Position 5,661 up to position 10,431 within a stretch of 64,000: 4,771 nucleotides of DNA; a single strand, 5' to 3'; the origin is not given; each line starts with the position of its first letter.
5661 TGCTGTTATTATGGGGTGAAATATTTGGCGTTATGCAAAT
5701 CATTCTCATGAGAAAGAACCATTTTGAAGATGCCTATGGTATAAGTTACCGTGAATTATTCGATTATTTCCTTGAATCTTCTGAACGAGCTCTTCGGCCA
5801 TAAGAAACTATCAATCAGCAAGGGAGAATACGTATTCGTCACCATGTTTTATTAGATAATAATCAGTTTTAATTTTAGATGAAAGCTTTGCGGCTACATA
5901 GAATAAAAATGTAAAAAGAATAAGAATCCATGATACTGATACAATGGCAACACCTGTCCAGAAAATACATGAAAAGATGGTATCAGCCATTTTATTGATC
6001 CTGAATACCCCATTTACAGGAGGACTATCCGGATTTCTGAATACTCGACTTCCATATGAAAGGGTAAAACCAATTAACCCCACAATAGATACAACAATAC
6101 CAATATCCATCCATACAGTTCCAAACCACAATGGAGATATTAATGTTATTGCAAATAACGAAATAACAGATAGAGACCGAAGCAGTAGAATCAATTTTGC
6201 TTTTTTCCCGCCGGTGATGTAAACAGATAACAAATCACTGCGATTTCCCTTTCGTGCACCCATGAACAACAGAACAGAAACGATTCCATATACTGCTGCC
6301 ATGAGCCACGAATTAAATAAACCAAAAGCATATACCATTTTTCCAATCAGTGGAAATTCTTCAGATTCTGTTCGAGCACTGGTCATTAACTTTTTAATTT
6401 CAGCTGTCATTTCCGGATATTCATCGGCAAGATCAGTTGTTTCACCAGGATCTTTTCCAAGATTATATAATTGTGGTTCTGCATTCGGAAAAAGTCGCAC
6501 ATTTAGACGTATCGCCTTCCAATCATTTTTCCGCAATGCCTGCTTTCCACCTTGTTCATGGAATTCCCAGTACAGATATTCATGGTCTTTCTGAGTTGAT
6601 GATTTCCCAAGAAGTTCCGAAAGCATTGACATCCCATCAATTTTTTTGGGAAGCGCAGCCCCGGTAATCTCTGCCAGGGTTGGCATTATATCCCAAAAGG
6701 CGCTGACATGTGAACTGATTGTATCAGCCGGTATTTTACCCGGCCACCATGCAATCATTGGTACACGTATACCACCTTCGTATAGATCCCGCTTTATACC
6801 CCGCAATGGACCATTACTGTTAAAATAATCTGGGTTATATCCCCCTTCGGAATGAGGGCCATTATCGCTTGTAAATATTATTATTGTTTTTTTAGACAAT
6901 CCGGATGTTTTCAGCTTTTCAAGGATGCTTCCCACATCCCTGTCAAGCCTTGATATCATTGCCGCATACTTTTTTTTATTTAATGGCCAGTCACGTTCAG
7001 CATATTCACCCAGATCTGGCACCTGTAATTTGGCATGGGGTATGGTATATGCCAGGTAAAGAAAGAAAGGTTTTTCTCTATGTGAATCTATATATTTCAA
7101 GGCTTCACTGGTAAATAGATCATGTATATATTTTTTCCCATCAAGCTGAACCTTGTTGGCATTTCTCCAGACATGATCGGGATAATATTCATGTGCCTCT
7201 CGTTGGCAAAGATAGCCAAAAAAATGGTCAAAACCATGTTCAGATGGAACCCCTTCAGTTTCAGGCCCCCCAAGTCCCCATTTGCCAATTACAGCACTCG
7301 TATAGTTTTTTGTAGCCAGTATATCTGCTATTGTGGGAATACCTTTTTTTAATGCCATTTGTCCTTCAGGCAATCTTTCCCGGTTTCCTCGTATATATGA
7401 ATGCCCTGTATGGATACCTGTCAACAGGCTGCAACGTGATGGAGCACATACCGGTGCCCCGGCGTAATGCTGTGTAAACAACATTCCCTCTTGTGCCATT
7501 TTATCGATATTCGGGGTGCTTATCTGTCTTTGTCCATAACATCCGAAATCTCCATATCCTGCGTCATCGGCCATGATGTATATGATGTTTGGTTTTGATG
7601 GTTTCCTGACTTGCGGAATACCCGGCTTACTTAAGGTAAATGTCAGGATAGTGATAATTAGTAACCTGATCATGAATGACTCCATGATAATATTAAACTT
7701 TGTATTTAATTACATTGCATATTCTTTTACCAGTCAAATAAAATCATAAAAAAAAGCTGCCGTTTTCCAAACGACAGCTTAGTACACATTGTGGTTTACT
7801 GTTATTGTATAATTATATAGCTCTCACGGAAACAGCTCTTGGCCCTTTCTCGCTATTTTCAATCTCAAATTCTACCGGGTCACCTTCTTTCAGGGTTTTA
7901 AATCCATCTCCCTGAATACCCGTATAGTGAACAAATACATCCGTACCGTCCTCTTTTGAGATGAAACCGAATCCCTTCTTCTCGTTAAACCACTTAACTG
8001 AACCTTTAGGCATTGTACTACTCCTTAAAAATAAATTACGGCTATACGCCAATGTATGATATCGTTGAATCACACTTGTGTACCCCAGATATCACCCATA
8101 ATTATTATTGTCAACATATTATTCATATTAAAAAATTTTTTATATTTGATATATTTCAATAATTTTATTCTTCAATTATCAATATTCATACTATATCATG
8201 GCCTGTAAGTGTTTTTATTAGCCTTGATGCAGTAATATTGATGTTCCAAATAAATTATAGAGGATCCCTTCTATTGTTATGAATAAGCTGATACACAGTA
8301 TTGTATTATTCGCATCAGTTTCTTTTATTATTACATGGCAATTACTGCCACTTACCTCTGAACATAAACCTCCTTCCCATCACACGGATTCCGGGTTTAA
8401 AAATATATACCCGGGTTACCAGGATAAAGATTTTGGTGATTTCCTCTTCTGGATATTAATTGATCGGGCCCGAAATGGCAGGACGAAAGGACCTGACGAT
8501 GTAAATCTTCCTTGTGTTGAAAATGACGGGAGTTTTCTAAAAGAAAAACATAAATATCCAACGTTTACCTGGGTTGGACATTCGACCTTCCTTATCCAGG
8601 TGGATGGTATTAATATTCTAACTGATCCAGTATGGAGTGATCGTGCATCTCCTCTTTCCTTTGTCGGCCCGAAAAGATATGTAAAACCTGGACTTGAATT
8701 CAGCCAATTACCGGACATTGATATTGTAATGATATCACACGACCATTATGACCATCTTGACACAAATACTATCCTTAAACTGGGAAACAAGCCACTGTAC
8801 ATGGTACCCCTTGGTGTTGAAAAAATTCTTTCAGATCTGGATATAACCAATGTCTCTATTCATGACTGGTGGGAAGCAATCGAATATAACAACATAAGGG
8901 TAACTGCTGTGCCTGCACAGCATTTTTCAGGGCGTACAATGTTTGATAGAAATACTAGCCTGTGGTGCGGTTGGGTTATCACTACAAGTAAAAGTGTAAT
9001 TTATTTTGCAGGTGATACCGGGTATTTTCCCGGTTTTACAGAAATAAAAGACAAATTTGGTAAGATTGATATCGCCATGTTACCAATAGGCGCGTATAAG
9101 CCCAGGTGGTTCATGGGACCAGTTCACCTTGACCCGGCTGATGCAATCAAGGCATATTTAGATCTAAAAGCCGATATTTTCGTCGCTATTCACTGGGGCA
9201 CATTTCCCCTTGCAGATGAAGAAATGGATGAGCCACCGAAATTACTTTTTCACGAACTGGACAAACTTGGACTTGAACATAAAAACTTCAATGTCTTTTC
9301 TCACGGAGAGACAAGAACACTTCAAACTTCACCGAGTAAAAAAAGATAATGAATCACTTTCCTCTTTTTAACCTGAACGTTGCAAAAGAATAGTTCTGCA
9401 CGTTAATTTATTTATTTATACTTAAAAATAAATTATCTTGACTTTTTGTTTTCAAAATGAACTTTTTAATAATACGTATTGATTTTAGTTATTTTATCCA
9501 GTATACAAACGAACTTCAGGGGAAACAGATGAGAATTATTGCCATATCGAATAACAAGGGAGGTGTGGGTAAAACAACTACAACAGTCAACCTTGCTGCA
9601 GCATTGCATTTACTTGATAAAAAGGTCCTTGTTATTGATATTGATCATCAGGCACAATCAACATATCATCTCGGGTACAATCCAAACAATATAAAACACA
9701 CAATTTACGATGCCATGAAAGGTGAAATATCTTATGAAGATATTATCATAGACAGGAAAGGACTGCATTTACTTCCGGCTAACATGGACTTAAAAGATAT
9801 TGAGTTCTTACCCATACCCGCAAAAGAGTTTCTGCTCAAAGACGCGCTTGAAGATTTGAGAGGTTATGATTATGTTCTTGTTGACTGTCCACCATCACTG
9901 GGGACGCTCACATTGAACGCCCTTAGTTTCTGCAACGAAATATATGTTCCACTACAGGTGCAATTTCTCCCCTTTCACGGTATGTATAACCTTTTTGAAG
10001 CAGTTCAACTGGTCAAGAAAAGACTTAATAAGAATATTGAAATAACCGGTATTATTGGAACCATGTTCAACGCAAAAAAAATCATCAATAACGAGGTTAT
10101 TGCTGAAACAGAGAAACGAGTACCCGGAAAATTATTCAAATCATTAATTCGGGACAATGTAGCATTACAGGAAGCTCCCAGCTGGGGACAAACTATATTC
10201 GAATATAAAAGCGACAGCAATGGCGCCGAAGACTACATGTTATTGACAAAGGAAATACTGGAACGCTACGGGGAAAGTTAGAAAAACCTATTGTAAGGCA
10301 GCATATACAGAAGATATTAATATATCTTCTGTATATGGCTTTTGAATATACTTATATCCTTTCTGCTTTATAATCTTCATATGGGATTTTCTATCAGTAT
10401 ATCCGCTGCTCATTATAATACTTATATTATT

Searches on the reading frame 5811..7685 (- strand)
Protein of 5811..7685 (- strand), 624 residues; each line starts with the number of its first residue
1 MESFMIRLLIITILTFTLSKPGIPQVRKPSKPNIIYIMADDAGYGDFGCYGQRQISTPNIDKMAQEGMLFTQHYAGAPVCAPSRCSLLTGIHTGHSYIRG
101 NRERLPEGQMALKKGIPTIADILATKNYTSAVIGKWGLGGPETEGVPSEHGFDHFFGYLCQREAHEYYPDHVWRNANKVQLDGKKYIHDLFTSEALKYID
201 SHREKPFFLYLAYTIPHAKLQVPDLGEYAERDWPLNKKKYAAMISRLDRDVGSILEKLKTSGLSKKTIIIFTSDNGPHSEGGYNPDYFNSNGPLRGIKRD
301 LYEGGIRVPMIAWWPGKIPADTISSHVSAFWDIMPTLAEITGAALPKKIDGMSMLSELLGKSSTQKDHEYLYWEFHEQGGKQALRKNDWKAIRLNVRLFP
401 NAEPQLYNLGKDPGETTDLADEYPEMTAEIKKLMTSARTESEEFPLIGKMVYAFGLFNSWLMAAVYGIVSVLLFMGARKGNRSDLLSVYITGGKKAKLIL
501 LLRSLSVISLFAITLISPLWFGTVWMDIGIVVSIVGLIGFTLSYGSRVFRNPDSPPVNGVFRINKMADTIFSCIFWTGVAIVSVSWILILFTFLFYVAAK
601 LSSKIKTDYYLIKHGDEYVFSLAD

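Call 65: search_protein_families(library=pfam, proteins=[window:5811-7685:-], max_evalue=0.000001)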
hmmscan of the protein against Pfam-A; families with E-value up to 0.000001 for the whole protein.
window:5811-7685:- (624 aa): 3 families
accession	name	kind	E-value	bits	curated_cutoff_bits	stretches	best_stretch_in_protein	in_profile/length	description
PF00884.28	Sulfatase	-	3.5e-63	214.1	25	1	32-342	1-300/301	Sulfatase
PF16347.10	SGSH_C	-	1.3e-14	55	29.3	1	298-436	8-150/154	N-sulphoglucosamine sulphohydrolase, C-terminal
PF01663.27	Phosphodiest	-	1.6e-07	31.7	23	1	56-278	19-222/342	Type I phosphodiesterase / nucleotide pyrophosphatase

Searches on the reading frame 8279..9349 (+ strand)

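Call 65: search_protein_families(library=pfam, proteins=[window:8279-9349:+], max_evalue=0.000001)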
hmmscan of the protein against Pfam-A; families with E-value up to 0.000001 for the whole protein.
window:8279-9349:+ (356 aa): 2 families
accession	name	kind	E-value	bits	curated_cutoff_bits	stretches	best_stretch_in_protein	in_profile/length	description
PF12706.13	Lactamase_B_2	-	2.6e-46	158.2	27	1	112-306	2-200/200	Beta-lactamase superfamily domain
PF13483.12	Lactamase_B_3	-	3.6e-23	82.7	24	1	96-305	2-160/160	Beta-lactamase superfamily domain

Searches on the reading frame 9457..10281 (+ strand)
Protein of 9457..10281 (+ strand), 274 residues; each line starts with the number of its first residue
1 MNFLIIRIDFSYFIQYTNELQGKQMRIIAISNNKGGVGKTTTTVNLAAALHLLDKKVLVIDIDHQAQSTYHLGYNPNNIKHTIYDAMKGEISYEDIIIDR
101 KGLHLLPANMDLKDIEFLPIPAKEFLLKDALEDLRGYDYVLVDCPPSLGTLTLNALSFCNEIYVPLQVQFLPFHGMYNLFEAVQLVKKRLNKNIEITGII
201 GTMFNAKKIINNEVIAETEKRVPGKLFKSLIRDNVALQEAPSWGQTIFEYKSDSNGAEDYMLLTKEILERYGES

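Call 65: search_protein_families(library=pfam, proteins=[window:9457-10281:+], max_evalue=0.000001)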
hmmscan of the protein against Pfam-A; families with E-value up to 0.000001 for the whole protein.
window:9457-10281:+ (274 aa): 6 families
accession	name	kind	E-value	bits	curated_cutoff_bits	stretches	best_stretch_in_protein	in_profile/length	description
PF13614.12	AAA_31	-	7.6e-51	173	27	1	25-196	1-177/177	AAA domain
PF01656.29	CbiA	-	4.2e-20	72.4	25.4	1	28-246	1-124/125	CobQ/CobB/MinD/ParA nucleotide binding domain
PF00142.24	Fer4_NifH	-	5.7e-14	52.7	25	1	28-99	3-76/271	4Fe-4S iron sulfur cluster binding proteins, NifH/frxC family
PF06564.18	CBP_BcsQ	-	7.8e-12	45.6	21.3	1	25-264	1-230/234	Cellulose biosynthesis protein BcsQ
PF10609.15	ParA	-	4.7e-11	43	27.1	1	26-157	4-132/246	NUBPL iron-transfer P-loop NTPase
PF09140.17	MipZ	-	3.1e-10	40.2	20.7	1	27-173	2-136/262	ATPase MipZ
